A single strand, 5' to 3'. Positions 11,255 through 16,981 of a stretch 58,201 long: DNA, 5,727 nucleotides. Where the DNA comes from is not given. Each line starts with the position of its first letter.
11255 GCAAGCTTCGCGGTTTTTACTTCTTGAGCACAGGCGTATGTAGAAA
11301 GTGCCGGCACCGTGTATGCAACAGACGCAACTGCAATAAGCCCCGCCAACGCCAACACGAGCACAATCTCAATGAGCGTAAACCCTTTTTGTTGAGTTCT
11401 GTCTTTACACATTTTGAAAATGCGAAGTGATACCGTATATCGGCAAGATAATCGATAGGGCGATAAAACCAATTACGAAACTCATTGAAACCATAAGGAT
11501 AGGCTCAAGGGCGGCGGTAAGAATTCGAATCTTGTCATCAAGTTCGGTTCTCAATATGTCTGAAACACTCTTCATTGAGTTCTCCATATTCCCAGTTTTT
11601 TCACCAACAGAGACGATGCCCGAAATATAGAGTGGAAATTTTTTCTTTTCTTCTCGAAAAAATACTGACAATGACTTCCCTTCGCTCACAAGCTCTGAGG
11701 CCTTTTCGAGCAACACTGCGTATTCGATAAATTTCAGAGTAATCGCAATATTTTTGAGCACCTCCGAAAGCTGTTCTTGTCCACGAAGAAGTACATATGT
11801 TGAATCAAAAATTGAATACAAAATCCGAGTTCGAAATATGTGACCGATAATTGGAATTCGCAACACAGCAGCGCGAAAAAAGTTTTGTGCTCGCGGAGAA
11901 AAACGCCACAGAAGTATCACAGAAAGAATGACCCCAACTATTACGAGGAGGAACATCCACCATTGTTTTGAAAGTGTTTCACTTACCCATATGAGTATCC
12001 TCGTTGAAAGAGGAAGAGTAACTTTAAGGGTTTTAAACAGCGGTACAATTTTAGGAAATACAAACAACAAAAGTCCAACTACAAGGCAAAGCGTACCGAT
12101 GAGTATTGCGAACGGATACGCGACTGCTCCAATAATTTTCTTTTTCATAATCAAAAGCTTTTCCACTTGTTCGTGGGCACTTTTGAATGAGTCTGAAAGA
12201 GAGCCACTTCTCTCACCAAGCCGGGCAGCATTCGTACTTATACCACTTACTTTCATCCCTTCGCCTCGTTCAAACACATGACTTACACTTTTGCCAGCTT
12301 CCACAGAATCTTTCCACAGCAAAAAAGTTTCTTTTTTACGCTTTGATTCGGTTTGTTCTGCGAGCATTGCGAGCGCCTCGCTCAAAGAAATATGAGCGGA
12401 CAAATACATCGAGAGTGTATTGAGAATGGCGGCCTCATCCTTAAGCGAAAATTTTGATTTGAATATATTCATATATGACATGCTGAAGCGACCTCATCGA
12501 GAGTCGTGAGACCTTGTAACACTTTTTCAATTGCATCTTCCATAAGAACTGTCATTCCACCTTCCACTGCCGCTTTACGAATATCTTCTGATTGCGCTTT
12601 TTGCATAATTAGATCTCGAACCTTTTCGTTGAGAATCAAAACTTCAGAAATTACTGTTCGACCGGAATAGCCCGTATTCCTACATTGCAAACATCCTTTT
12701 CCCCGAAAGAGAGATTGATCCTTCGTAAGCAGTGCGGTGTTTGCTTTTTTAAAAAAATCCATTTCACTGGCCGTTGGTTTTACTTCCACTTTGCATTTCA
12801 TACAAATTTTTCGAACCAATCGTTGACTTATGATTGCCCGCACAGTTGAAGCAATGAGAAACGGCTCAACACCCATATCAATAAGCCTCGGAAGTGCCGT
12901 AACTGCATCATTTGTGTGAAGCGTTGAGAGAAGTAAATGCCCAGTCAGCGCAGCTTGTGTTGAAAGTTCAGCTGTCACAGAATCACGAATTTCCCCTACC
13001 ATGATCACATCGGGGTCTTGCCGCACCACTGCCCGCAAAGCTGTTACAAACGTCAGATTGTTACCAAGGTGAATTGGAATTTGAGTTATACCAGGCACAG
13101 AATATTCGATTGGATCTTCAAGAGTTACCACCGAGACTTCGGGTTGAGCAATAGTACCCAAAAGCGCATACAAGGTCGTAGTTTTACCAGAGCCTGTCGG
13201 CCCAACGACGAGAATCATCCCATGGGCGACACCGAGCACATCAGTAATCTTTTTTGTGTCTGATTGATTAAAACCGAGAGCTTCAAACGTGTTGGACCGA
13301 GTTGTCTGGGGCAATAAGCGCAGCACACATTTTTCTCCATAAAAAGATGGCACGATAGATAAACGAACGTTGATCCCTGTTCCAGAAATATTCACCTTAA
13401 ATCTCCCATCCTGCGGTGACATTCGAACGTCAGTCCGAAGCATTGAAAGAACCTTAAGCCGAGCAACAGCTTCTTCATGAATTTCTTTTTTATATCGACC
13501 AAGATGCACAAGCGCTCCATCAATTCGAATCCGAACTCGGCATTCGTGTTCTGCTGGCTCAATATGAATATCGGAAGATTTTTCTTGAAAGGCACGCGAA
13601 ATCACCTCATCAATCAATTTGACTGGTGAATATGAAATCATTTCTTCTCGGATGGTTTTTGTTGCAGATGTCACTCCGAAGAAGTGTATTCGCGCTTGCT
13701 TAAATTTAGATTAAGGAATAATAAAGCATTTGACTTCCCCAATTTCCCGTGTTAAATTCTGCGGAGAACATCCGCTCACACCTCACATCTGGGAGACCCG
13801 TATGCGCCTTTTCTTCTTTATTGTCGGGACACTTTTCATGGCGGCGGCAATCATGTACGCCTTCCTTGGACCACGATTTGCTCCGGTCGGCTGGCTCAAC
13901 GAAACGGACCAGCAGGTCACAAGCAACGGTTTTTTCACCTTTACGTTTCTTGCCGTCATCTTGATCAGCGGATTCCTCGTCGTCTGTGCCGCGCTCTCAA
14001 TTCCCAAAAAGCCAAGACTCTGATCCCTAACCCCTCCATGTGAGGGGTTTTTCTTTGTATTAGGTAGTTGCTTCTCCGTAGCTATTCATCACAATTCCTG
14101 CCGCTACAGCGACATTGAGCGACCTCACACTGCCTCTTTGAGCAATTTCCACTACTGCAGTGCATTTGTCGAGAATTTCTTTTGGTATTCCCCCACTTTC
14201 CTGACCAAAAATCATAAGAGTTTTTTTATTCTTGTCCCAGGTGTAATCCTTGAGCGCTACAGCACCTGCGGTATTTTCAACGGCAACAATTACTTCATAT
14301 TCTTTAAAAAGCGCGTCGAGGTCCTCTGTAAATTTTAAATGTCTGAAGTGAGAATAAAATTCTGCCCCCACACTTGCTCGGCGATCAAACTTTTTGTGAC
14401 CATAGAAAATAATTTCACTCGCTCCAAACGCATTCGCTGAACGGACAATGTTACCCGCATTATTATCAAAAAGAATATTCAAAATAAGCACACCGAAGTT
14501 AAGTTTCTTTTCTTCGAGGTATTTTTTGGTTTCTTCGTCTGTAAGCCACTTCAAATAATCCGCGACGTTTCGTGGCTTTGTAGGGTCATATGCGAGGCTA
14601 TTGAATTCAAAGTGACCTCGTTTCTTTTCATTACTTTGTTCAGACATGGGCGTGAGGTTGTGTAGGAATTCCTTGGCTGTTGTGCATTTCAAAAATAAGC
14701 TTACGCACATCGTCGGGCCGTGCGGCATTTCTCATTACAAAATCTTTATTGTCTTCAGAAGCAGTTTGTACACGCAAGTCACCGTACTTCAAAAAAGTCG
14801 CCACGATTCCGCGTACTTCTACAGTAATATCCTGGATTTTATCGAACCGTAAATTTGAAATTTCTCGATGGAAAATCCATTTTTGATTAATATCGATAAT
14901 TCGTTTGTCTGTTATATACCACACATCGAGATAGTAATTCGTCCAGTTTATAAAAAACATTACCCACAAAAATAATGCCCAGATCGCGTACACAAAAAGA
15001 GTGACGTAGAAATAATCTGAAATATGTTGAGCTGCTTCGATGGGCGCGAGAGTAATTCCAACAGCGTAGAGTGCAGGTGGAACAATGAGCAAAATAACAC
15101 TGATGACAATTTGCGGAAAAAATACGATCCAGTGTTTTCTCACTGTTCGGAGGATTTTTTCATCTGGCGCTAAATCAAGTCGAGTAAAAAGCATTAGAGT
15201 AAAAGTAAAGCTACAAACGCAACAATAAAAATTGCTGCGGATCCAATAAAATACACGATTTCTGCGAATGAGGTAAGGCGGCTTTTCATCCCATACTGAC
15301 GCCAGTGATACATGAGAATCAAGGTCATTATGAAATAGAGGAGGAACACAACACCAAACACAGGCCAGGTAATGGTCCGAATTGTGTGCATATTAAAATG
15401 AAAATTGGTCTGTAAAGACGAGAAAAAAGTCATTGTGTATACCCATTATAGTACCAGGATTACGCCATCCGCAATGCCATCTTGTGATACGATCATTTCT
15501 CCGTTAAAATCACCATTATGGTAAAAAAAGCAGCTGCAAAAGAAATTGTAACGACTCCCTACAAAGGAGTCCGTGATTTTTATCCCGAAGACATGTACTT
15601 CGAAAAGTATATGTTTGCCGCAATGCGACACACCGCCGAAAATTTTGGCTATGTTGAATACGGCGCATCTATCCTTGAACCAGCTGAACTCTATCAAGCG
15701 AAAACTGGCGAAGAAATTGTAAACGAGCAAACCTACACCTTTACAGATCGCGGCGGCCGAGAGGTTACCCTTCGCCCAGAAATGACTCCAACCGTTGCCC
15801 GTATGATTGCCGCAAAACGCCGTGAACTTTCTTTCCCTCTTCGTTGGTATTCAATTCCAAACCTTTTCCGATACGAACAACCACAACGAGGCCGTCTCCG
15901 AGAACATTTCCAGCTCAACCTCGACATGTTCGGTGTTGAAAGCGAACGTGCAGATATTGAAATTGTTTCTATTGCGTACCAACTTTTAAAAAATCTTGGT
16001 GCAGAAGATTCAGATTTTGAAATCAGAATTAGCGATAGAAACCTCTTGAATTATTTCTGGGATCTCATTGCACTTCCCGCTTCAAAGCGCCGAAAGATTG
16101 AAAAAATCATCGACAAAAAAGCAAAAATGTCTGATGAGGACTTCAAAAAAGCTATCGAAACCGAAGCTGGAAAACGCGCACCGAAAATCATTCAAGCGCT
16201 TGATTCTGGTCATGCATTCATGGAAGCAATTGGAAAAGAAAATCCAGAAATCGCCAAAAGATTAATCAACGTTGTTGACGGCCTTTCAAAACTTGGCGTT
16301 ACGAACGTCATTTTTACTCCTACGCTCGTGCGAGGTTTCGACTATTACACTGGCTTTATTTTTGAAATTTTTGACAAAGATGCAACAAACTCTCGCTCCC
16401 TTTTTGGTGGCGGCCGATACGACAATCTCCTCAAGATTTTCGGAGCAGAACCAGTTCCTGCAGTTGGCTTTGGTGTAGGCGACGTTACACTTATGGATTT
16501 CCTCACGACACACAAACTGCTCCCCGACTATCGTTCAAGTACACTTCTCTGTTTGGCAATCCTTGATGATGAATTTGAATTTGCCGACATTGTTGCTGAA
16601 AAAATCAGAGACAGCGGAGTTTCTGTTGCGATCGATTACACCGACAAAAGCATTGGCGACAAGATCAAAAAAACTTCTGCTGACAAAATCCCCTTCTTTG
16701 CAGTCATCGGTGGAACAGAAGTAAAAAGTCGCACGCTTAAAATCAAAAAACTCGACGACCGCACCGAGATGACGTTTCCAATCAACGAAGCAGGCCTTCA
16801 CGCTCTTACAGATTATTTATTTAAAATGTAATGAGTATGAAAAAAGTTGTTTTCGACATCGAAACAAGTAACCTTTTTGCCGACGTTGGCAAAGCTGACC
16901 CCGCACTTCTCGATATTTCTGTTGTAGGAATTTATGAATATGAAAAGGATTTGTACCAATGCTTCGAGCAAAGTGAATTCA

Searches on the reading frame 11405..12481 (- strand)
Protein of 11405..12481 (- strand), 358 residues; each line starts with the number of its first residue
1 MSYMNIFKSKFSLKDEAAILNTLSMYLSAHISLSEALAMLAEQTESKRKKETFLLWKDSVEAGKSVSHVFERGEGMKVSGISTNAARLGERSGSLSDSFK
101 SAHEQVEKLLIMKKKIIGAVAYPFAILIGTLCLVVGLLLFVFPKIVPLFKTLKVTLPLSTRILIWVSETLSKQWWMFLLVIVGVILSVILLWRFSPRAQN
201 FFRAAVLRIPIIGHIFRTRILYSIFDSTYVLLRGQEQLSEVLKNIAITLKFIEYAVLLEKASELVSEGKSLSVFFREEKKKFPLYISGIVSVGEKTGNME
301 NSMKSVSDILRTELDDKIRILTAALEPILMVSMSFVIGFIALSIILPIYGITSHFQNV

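Call 85: search_protein_families(library=pfam, proteins=[window:11405-12481:-], max_evalue=0.001)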
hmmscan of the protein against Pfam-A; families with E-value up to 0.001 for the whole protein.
window:11405-12481:- (358 aa): 1 family
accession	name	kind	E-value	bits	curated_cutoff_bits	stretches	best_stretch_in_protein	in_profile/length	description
PF00482.28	T2SSF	-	1.1e-36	126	25.2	2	229-347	6-125/125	Type II secretion system (T2SS), protein F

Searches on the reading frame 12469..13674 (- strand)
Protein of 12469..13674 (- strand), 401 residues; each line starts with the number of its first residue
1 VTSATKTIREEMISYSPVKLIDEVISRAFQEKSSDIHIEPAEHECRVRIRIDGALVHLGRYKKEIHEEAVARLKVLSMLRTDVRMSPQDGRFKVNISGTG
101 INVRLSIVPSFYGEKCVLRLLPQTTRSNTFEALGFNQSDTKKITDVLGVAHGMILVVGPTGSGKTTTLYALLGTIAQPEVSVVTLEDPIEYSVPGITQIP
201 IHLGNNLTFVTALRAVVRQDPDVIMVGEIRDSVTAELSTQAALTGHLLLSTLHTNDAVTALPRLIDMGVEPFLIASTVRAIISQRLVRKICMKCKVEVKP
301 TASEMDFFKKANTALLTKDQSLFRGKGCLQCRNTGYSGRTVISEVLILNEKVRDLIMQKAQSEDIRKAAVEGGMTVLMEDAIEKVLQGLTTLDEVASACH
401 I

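Call 85: search_protein_families(library=pfam, proteins=[window:12469-13674:-], max_evalue=0.001)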
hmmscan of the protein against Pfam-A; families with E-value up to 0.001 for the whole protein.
window:12469-13674:- (401 aa): 5 families
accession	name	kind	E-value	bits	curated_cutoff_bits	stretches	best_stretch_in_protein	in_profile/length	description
PF00437.27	T2SSE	-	1.2e-115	386.6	24.9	1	18-395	9-368/370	Type II/IV secretion system protein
PF01580.24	FtsK_SpoIIIE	-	4.8e-05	23.3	24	1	125-176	14-64/221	FtsK/SpoIIIE family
PF13191.12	AAA_16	-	0.00022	22.2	32.6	1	144-261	13-120/167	AAA ATPase domain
PF13401.12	AAA_22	-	0.0004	21.1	27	0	151-185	5-41/130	AAA domain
PF20720.3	nSTAND3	-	0.00064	19.9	27.2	0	143-188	10-54/155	Novel STAND NTPase 3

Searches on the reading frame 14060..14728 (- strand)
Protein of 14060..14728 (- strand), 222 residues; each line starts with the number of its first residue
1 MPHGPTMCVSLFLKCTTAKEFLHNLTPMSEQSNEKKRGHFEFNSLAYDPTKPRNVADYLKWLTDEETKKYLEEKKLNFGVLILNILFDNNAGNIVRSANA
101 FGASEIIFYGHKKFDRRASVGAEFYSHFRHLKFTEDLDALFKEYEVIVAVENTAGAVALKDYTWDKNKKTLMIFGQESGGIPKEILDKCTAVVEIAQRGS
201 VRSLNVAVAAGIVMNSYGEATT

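Call 85: search_protein_families(library=pfam, proteins=[window:14060-14728:-], max_evalue=0.001)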
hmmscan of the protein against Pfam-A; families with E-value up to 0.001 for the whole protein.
window:14060-14728:- (222 aa): 1 family
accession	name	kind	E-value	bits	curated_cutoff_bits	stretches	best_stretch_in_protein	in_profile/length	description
PF00588.24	SpoU_methylase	-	3.2e-27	95.8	29.7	1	80-214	4-141/142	SpoU rRNA Methylase family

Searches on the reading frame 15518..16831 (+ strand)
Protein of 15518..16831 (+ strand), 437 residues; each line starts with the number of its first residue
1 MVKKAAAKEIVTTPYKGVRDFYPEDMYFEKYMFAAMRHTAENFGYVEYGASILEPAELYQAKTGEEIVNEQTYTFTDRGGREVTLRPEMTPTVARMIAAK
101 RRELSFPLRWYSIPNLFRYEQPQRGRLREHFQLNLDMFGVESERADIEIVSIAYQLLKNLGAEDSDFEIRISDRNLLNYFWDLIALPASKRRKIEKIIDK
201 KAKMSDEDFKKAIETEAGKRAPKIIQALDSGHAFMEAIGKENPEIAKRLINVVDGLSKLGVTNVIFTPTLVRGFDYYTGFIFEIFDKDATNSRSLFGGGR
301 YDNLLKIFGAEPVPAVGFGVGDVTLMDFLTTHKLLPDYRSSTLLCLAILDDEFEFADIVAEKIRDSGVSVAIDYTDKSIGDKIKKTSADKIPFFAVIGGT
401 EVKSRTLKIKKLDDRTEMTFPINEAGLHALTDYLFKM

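Call 85: search_protein_families(library=pfam, proteins=[window:15518-16831:+], max_evalue=0.001)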
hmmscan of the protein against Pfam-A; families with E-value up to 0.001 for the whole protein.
window:15518-16831:+ (437 aa): 3 families
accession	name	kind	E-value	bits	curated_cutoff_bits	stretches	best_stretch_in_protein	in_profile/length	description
PF13393.11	tRNA-synt_His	-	1.4e-43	149.7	25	1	17-320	1-303/308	Histidyl-tRNA synthetase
PF03129.25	HGTP_anticodon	-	1.8e-12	47.7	21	1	353-425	15-87/94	Anticodon binding domain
PF00587.30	tRNA-synt_2b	-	3.7e-09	37.3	29.3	1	73-167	1-99/179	tRNA synthetase class II core domain (G, H, P, S and T)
